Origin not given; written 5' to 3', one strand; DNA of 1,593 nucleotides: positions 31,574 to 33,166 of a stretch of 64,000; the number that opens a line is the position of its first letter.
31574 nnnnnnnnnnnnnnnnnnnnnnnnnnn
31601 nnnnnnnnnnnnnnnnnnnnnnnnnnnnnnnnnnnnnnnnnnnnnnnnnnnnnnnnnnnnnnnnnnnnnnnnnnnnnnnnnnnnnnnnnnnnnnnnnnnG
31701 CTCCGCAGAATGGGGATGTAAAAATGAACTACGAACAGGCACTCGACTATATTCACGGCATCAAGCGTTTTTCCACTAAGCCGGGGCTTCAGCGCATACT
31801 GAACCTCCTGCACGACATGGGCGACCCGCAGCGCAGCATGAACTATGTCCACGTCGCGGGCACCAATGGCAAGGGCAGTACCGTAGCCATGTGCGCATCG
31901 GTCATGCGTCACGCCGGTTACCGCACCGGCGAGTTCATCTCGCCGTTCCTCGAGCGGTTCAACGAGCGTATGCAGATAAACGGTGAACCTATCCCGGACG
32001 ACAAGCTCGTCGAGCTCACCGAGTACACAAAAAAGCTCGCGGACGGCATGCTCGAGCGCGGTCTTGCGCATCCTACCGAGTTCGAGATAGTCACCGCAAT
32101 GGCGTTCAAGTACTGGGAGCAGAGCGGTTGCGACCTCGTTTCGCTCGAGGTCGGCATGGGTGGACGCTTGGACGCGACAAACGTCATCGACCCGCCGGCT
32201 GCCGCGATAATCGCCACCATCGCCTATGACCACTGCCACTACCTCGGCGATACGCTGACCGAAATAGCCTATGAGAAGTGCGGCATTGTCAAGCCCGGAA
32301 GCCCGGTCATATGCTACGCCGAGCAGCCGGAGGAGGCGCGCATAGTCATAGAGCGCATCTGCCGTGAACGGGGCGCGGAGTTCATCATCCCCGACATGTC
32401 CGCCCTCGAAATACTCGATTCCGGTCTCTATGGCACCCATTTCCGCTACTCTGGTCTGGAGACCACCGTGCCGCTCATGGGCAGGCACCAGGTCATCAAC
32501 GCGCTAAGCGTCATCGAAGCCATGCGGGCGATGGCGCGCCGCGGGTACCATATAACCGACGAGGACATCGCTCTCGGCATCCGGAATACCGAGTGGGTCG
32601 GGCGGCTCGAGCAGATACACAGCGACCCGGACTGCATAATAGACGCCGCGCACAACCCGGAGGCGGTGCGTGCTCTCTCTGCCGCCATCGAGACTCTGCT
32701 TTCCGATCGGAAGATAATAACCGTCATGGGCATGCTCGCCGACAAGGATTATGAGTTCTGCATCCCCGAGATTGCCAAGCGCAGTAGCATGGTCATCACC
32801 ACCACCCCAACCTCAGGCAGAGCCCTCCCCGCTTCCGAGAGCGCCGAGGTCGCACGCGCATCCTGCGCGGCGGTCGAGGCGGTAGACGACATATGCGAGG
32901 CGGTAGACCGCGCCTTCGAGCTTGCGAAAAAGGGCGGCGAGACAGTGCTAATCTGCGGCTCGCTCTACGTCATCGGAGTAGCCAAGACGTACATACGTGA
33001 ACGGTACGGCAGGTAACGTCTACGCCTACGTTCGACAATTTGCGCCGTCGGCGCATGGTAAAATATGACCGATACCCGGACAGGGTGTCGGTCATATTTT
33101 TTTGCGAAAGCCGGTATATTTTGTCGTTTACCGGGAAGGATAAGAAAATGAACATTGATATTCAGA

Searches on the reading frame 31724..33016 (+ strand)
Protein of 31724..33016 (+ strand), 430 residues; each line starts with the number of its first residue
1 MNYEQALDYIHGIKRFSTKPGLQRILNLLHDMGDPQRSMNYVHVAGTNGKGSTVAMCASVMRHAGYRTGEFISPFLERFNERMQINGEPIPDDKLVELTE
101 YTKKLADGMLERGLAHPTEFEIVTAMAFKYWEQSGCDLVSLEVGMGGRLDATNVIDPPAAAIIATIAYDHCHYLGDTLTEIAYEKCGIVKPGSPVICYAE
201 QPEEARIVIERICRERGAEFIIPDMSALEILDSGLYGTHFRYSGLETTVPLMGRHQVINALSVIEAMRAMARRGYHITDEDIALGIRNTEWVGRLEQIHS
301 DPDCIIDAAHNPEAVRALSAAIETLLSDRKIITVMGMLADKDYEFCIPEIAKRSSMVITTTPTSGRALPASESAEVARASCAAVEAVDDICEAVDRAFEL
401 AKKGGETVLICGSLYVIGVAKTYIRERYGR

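Call 47: search_protein_families(library=pfam, proteins=[window:31724-33016:+], max_evalue=0.0001)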
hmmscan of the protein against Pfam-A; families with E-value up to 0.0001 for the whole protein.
window:31724-33016:+ (430 aa): 2 families
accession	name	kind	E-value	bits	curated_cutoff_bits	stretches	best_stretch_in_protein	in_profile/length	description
PF02875.26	Mur_ligase_C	-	2.9e-19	70.6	28.4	1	293-413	1-126/127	Mur ligase, glutamate ligase domain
PF08245.18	Mur_ligase_M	-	1.6e-11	44.9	24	1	44-266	1-199/200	Mur ligase middle domain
